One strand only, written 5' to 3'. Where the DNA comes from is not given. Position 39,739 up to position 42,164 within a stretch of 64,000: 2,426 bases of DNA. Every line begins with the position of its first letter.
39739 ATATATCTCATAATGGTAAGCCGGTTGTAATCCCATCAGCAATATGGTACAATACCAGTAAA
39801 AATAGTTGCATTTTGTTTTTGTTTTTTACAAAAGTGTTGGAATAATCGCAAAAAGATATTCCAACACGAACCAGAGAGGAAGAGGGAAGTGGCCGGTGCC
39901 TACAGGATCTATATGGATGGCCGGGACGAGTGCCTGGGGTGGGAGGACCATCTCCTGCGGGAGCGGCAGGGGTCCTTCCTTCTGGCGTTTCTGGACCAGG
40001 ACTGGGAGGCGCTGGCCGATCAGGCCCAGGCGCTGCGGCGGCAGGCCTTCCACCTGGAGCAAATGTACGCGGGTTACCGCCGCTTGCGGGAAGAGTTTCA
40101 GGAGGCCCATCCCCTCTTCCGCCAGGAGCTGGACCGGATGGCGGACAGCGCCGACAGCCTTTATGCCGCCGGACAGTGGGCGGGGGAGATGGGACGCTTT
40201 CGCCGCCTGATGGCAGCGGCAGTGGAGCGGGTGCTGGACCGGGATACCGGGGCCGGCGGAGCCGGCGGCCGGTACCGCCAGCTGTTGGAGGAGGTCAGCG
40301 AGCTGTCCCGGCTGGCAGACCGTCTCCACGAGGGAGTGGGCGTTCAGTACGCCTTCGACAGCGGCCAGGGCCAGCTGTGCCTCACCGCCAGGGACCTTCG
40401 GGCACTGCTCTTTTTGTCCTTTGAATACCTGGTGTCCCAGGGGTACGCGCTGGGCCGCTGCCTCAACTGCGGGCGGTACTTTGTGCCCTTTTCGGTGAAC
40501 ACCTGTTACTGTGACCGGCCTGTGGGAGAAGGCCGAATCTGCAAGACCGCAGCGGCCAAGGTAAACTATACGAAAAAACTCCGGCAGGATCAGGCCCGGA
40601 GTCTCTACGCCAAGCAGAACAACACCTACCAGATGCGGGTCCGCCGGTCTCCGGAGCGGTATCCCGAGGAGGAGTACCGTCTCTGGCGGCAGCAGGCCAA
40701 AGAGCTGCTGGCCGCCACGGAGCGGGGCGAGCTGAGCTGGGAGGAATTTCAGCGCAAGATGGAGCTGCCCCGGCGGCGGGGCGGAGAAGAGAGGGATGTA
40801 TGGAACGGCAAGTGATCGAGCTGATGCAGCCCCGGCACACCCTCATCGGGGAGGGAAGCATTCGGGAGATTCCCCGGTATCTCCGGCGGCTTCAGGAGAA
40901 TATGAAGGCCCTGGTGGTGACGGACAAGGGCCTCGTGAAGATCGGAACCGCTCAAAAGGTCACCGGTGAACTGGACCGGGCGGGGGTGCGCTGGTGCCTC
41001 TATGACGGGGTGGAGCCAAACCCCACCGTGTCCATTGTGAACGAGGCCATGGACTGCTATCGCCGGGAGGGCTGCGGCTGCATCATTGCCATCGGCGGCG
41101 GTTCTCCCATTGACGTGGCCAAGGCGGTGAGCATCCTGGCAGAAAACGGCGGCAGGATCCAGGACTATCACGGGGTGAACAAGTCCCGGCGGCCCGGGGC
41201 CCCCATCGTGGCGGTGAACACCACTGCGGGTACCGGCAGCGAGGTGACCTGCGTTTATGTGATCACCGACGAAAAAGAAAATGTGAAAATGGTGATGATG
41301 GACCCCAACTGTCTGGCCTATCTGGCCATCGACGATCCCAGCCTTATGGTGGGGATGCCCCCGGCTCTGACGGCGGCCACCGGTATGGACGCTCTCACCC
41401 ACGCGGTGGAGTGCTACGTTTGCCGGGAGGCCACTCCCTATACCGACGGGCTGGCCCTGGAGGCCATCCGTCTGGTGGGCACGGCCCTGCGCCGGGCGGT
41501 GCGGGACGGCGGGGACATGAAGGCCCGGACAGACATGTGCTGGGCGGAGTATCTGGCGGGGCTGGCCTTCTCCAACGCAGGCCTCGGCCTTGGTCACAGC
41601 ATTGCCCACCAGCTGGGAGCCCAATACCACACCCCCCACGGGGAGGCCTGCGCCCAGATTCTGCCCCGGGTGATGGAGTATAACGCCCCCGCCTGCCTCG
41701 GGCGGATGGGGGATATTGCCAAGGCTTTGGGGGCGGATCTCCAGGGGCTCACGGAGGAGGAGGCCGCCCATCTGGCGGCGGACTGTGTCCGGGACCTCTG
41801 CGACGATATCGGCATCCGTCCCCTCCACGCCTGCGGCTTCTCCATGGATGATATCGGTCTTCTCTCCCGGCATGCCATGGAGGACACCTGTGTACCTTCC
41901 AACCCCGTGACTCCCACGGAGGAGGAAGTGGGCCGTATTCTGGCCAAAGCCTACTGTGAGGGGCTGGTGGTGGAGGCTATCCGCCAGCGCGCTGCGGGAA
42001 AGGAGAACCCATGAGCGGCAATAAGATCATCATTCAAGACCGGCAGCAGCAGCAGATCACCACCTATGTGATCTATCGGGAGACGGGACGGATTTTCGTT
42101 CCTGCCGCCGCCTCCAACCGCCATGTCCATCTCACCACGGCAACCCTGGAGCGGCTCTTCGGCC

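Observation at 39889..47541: Pdu-like microcompartment operon with no aldehyde dehydrogenase and no recognisable signature enzyme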

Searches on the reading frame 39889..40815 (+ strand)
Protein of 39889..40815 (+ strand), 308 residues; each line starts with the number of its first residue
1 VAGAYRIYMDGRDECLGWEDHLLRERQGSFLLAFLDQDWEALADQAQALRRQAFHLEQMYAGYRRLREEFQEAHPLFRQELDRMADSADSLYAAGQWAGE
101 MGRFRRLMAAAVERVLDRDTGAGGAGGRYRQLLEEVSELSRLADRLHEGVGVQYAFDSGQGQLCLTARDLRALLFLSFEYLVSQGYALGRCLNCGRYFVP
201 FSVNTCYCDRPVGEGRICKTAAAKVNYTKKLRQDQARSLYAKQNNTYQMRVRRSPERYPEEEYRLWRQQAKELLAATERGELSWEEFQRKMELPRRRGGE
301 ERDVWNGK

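Call 3: search_protein_families(library=pfam, proteins=[window:39889-40815:+], max_evalue=0.01)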
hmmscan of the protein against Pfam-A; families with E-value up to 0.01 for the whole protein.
window:39889-40815:+ (308 aa): 1 family
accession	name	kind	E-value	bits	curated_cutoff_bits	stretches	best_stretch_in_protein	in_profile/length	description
PF19553.4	DUF6076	-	2.9e-14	53.6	23.5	1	172-292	33-157/168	Family of unknown function (DUF6076)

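Call 5: search_protein_families(library=ncbifam, proteins=[window:39889-40815:+], max_evalue=0.1)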
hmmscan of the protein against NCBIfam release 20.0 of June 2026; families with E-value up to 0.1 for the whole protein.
window:39889-40815:+ (308 aa): 0 families

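Call 68: search_protein_representatives(protein=window:39889-40815:+)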
Query: 308 residues. Proteins with E-value up to 0.001 (for the whole library): 1150; up to 1e-10: 139; up to 1e-30: 7. The best 150 are listed.
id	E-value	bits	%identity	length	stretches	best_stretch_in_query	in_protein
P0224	6.8e-146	501.9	75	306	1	1-297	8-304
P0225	6.8e-57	209.6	37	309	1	1-297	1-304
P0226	1.3e-51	192.2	38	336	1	22-298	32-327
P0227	9.7e-41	156.6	96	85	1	230-308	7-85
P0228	2.3e-40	155.4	36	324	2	163-295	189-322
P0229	3.5e-35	138.3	39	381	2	167-295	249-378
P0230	3.9e-31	125.1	46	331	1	166-291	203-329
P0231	1.3e-30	123.3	43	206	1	165-298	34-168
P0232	3.0e-30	122.1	45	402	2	165-293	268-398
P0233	6.4e-30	121.0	35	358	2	128-296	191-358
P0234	1.0e-29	120.3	44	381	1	165-295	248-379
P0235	6.3e-29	117.8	36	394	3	167-295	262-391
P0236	7.7e-29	117.5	42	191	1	167-294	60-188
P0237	3.7e-28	115.3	45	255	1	164-294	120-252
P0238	2.4e-26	109.3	35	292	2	146-297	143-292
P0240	1.6e-25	106.6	35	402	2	164-294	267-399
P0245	5.9e-25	104.7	41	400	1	164-295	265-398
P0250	1.1e-22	97.3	35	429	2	162-297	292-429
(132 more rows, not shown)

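Call 69: search_protein_families(library=phrogs, proteins=[window:39889-40815:+], max_evalue=0.01)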
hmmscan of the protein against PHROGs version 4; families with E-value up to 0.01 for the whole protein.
window:39889-40815:+ (308 aa): 0 families

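Call 80: predict_structure(alignment_id=A3)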
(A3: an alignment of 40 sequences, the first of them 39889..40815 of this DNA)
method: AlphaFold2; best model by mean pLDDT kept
length: 308 residues; sequences in the alignment: 40
mean_pLDDT: 94.2   pTM: 0.83
mean pLDDT of the five models: 94.2, 94.0, 93.9, 93.6, 92.9
residues with pLDDT >= 90: 281; 70-90: 14; 50-70: 7; < 50: 6
segments of 3 or more residues with pLDDT < 50: 302-304
pLDDT, mean of each block of 10 residues (from residue 1): 87 94 96 98 98 97 97 95 96 98 98 96 92 97 98 90 96 98 97 97 96 95 93 96 98 96 98 97 97 82 48
secondary structure, 60 per line:
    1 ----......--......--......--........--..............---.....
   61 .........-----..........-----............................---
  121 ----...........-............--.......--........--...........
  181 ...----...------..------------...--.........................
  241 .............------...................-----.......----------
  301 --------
elements in order: E5-10 E13-18 E21-26 H29-36 H39-52 H56-69 H75-84 H90-116 H125-135 H137-148 E151-157 E160-167 H170-183 E188-190 E211-213 H218-253 H260-278 H284-290

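Call 83: fold_search(model_id=the predicted structure, library=pdb)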
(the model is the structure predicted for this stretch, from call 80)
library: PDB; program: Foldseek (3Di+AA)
matches with E <= 10: 443; with E <= 0.001: 0
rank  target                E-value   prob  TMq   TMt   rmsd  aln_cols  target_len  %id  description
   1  3c18_B                2.8e-01  0.08  0.11  0.11  16.8       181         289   16  Crystal structure of nucleotidyltransferase-like protein (ZP_00538802.1) from Exiguobacterium sibiricum 255-15 at 1.90 (released 2008-02-12)
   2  3c18_A                3.0e-01  0.15  0.14  0.15  15.6       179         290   16  Crystal structure of nucleotidyltransferase-like protein (ZP_00538802.1) from Exiguobacterium sibiricum 255-15 at 1.90 (released 2008-02-12)
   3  5lq4_A                5.3e-01  0.04  0.08  0.06  18.7       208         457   12  The Structure of ThcOx, the First Oxidase Protein from the Cyanobactin Pathways (released 2016-11-09)
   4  3rrk                  5.6e-01  0.03  0.09  0.08  31.4       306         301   13  Crystal structure of the cytoplasmic N-terminal domain of subunit I, homolog of subunit a, of V-ATPase (released 2011-08-10)
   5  7pnu_F                8.6e-01  0.06  0.08  0.12  12.8       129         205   15  Assembly intermediate of mouse mitochondrial ribosome small subunit without mS37 in complex with RbfA inward conformat (released 2022-06-15)
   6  7pnt_F                9.6e-01  0.06  0.09  0.12  12.8       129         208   15  Assembly intermediate of mouse mitochondrial ribosome small subunit without mS37 in complex with RbfA and Tfb1m (released 2022-06-15)
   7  2qby_B                9.6e-01  0.06  0.12  0.11  13.8       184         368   12  Crystal structure of a heterodimer of Cdc6/Orc1 initiators bound to origin DNA (from S. solfataricus) (released 2007-09-11)
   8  5aj3_G                9.6e-01  0.05  0.09  0.12  12.6       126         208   10  Structure of the small subunit of the mammalian mitoribosome (released 2015-04-22)
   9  4pgh_A                1.1e+00  0.06  0.11  0.10  12.1       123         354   17  Caffeic acid O-methyltransferase from Sorghum bicolor (released 2014-07-02)
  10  4lij_C                1.5e+00  0.10  0.09  0.25   7.6        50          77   24  Crystal structure of a far upstream element (FUSE) binding protein 1 (FUBP1) from Homo sapiens at 1.95 A resolution (released 2013-11-27)
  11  7dvs_B                1.5e+00  0.06  0.11  0.19  13.7       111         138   14  Crystal structure of Apo (heme-free) PefR (released 2021-09-29)
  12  7nqh_AG               1.5e+00  0.05  0.08  0.11  12.8       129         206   12  55S mammalian mitochondrial ribosome with mtRF1a and P-site tRNAMet (released 2021-05-05)
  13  8iy5_R                1.5e+00  0.05  0.12  0.11  16.9       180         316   12  ETB-Gi complex bound to endothelin-1 (released 2023-08-16)
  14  6erp_B                1.5e+00  0.04  0.11  0.04  19.4       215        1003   14  Structure of the human mitochondrial transcription initiation complex at the LSP promoter (released 2017-11-15)
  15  4lij_B                1.5e+00  0.10  0.09  0.25   7.6        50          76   24  Crystal structure of a far upstream element (FUSE) binding protein 1 (FUBP1) from Homo sapiens at 1.95 A resolution (released 2013-11-27)
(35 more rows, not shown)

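Call 85: find_encoding_contigs(protein=P0230, flank=6000, max_places=3)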
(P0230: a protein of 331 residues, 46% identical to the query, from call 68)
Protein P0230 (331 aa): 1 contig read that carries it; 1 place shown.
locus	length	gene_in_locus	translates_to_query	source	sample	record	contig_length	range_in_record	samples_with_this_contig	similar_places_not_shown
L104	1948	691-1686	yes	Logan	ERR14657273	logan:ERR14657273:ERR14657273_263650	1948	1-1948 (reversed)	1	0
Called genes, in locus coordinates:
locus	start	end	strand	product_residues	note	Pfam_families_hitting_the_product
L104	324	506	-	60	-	-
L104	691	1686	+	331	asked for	PF19553:DUF6076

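Call 86: list_cluster_members(proteins=[P0225, P0226, P0228, P0229, P0232, P0234, P0235, P0240, P0245, P0250])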
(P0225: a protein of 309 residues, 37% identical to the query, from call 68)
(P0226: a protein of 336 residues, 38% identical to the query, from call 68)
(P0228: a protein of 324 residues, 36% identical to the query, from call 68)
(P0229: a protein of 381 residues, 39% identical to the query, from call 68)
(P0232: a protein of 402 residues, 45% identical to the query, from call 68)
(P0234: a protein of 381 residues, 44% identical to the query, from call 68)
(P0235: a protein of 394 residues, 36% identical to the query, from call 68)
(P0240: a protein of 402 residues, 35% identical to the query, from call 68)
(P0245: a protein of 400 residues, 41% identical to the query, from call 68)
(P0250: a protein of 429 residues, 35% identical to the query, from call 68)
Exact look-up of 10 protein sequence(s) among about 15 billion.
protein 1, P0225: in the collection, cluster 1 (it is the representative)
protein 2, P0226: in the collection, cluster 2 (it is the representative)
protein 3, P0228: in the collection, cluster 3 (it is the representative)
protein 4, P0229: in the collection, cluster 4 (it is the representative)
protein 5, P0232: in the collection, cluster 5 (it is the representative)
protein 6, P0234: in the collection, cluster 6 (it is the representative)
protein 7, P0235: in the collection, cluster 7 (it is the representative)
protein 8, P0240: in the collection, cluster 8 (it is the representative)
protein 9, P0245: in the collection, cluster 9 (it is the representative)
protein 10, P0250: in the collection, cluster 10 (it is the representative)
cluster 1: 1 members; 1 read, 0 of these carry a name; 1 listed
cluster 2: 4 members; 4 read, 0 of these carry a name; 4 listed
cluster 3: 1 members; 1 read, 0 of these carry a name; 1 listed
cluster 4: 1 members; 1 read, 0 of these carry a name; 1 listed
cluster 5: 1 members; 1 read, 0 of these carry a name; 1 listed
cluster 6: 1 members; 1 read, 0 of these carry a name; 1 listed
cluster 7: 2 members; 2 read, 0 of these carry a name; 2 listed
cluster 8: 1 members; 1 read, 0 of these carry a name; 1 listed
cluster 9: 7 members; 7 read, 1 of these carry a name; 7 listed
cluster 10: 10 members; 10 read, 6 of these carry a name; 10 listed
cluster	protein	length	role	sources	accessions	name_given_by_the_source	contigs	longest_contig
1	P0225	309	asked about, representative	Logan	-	-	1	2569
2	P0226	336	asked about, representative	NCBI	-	-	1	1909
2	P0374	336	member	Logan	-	-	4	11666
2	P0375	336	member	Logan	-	-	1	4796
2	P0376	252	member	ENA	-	-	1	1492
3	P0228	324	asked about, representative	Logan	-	-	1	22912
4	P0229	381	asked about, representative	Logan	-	-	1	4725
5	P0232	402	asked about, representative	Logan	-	-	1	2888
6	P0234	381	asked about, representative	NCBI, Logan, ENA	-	-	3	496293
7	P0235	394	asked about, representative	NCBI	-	-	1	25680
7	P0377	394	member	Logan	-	-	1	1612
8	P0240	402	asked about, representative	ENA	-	-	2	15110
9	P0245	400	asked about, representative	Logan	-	-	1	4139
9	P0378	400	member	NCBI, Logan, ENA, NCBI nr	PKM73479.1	MAG: hypothetical protein CVU91_04110 [Firmicutes bacterium HGW-Firmicutes-16]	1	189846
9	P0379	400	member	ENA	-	-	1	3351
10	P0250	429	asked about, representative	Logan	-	-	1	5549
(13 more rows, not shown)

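Call 87: fold_search(model_id=the predicted structure, library=viral)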
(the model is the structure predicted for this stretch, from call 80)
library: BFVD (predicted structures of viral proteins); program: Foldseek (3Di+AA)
matches with E <= 10: 499; with E <= 0.001: 1
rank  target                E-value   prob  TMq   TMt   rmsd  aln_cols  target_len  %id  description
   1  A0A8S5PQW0            7.1e-05  1.00  0.31  0.29  12.2       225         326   14  RRN7 Zinc-finger of RNA-polymerase I-specific TFIIB, Rrn7 [Siphoviridae sp. ctDiR9]
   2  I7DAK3                9.5e-02  0.14  0.11  0.12  20.5       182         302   10  Uncharacterized protein [Pseudomonas phage PA7]
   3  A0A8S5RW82            1.2e-01  0.20  0.12  0.19  18.7       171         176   15  Uncharacterized protein [Siphoviridae sp. ctHip2]
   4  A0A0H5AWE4            2.3e-01  0.11  0.15  0.06  26.0       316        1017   14  (no name in the UniProt tables at hand)
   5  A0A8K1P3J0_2          2.6e-01  0.11  0.11  0.04  22.9       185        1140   14  RNA dependent RNA polymerase [Xiangshan picorna-like virus 7]
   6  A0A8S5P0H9            2.9e-01  0.18  0.13  0.21  23.6       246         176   11  Uncharacterized protein [Myoviridae sp. ctrf010]
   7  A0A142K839            3.2e-01  0.12  0.14  0.19  20.5       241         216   13  WhiB family transcription factor [Mycobacterium phage Phrann]
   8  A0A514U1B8            4.0e-01  0.15  0.10  0.13  13.3       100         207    9  Uncharacterized protein [Gordonia phage Phendrix]
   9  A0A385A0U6            4.4e-01  0.08  0.13  0.17  22.2       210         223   10  (no name in the UniProt tables at hand)
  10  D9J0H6                4.4e-01  0.04  0.10  0.10  17.7       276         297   11  Gp29 [Brochothrix phage A9]
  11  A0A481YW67            4.4e-01  0.04  0.10  0.08  19.1       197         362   11  Putative serine/threonine protein kinase [Marseillevirus LCMAC201]
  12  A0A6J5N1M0            4.7e-01  0.08  0.16  0.11  27.1       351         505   11  Uncharacterized protein [uncultured Caudovirales phage]
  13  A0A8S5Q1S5            4.9e-01  0.23  0.09  0.09  12.1        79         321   15  Transcriptional repressor CTCF/DNA Complex factor zinc finger protein-DNA [Siphoviridae sp. ctLqe90]
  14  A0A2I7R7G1            4.9e-01  0.13  0.13  0.07  14.2       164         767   12  (no name in the UniProt tables at hand)
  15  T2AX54                4.9e-01  0.07  0.12  0.10  25.8       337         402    8  (no name in the UniProt tables at hand)
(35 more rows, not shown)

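Call 88: find_encoding_contigs(protein=P0234, flank=6000, max_places=3)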
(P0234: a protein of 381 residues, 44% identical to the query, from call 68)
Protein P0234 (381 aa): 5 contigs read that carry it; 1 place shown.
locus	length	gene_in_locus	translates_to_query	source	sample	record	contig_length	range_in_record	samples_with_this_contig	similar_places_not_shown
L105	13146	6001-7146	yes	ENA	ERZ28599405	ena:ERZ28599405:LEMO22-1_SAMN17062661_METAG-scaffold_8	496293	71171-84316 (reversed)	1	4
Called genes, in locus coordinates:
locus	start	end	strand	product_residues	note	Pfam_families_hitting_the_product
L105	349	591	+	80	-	PF12728:HTH_17 (weak)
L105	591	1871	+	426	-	PF14659:Phage_int_SAM_3, PF22022:Phage_int_M (weak), PF00589:Phage_integrase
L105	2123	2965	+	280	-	PF01068:DNA_ligase_A_M, PF04679:DNA_ligase_A_C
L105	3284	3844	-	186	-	-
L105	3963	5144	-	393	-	PF14659:Phage_int_SAM_3 (weak), PF00589:Phage_integrase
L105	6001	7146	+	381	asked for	PF19553:DUF6076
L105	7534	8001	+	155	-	-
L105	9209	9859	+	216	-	PF08348:PAS_6, PF13309:HTH_22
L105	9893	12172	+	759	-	PF01315:Ald_Xan_dh_C, PF02738:MoCoBD_1, PF20256:MoCoBD_2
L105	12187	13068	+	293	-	PF00941:FAD_binding_5, PF03450:CO_deh_flav_C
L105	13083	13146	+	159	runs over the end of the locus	PF00111:Fer2, PF01799:Fer2_2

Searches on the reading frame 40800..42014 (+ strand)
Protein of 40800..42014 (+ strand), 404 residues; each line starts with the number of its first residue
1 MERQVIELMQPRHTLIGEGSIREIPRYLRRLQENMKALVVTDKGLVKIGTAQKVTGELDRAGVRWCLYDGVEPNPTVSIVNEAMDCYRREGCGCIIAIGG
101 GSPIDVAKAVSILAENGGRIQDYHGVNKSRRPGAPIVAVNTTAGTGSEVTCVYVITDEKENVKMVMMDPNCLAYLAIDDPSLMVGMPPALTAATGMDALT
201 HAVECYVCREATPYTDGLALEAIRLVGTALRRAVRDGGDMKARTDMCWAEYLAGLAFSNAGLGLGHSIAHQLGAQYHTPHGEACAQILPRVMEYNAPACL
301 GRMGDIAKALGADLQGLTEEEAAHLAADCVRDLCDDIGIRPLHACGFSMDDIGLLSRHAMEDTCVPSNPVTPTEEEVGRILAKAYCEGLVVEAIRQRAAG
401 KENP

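Call 3: search_protein_families(library=pfam, proteins=[window:40800-42014:+], max_evalue=0.01)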
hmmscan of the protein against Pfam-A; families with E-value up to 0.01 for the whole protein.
window:40800-42014:+ (404 aa): 3 families
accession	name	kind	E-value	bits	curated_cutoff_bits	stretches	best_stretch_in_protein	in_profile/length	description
PF25137.1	ADH_Fe_C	-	4.4e-63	212.9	27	1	191-385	1-194/194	Fe-containing alcohol dehydrogenase family, C-terminal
PF00465.25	Fe-ADH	-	3.4e-52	176.9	31.3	1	11-180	1-168/168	Iron-containing alcohol dehydrogenase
PF13685.12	Fe-ADH_2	-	1.4e-14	54.8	28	1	16-113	2-96/149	Iron-containing alcohol dehydrogenase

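Call 5: search_protein_families(library=ncbifam, proteins=[window:40800-42014:+], max_evalue=0.1)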
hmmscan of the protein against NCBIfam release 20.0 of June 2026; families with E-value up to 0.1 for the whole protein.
window:40800-42014:+ (404 aa): 18 families
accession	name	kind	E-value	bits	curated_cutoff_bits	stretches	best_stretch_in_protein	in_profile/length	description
TIGR02638.1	lactal_redase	equivalog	6.3e-124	413.6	523.15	1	9-379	5-377/379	lactaldehyde reductase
NF007911.0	PRK10624.1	equivalog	2.8e-113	378.7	537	1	15-384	12-381/382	lactaldehyde reductase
NF041833.1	Fe_ADH_ErcA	equivalog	1.4e-102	343.7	550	1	14-384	11-381/382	alcohol dehydrogenase-like regulatory protein ErcA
NF007363.0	PRK09860.1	equivalog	1.9e-98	330.1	581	1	15-381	13-379/383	L-threonine dehydrogenase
NF053866.1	CholDhdGbsBBac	equivalog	1.2e-95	320.5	550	1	8-384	12-390/392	choline dehydrogenase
NF010378.0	PRK13805.1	equivalog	1.1e-78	265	951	1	27-386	474-865/872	bifunctional acetaldehyde-CoA/alcohol dehydrogenase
NF050025.1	SulfAcetaldRedSarD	equivalog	5.5e-78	262.5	700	1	14-385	11-385/385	sulfoacetaldehyde reductase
NF058672.1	4HyButDHCUPNE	equivalog_domain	1e-71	242.1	500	1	16-383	12-376/378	4-hydroxybutyrate dehydrogenase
NF011998.0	PRK15454.1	equivalog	2.2e-71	240.6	556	1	9-382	25-392/395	ethanolamine utilization ethanol dehydrogenase EutG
TIGR04266.1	NDMA_methanol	equivalog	7.1e-65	219.4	625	1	36-340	40-348/420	NDMA-dependent methanol dehydrogenase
TIGR03405.1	Phn_Fe-ADH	equivalog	1.3e-55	188.6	423.7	1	16-361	9-345/355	iron-containing alcohol dehydrogenase PsrA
NF011717.0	PRK15138.1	equivalog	2e-22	79.8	645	1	6-339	4-339/387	alcohol dehydrogenase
NF041822.1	daptide_DH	equivalog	7.5e-15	54.7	300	1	38-240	4-213/363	daptide-type RiPP biosynthesis dehydogenase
NF006941.0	PRK09423.1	subfamily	3e-13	49.3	336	1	9-212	6-186/367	glycerol dehydrogenase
NF002022.0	PRK00843.1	equivalog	8.3e-10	38.2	413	1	7-112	7-108/350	NAD(P)-dependent glycerol-1-phosphate dehydrogenase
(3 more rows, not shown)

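Call 76: search_solved_structures(query=window:40800-42014:+, max_evalue=1e-40)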
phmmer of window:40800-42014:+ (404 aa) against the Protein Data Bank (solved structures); distinct sequences matched with E-value up to 1e-40: 26.
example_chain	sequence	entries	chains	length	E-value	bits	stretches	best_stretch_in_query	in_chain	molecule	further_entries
8zrl_A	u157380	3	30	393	4.4e-100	338.7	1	9-387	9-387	NAD-dependent methanol dehydrogenase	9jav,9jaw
3owo_A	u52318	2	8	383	2.2e-95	323.2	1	16-384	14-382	Alcohol dehydrogenase 2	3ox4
1rrm_A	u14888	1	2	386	1e-92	314.4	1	16-382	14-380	Lactaldehyde reductase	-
2bi4_A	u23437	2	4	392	1.1e-92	314.4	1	16-380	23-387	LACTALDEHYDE REDUCTASE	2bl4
8zwd_B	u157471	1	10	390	2.5e-92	313.2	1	11-387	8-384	NAD(P)-dependent methanol dehydrogenase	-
7qlq_AAA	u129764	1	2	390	2.7e-92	313.1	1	16-381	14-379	Lactaldehyde reductase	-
5br4_A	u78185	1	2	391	4.2e-92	312.4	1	16-386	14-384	Lactaldehyde reductase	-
7qlg_AAA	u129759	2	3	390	6.8e-92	311.8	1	16-381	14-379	Lactaldehyde reductase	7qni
7qnj_AAA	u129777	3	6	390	7.5e-92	311.6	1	16-381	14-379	Lactaldehyde reductase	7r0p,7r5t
7qls_AAA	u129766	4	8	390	8.5e-92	311.4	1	16-381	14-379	Lactaldehyde reductase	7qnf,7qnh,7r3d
3bfj_A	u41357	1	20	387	4.3e-86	292.7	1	7-384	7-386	1,3-propanediol oxidoreductase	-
4fr2_A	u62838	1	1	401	4.6e-83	282.7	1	6-385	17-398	1,3-propanediol dehydrogenase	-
3zdr_A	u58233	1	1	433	2.9e-62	214.2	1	25-384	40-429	ALCOHOL DEHYDROGENASE DOMAIN OF THE BIFUNCTIONAL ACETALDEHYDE DEHYDROGENASE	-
9ldl_C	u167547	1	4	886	3e-60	207.6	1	7-371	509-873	Aldehyde dehydrogenase family protein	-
8uhw_A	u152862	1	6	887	1.2e-52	182.5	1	16-388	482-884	Aldehyde-alcohol dehydrogenase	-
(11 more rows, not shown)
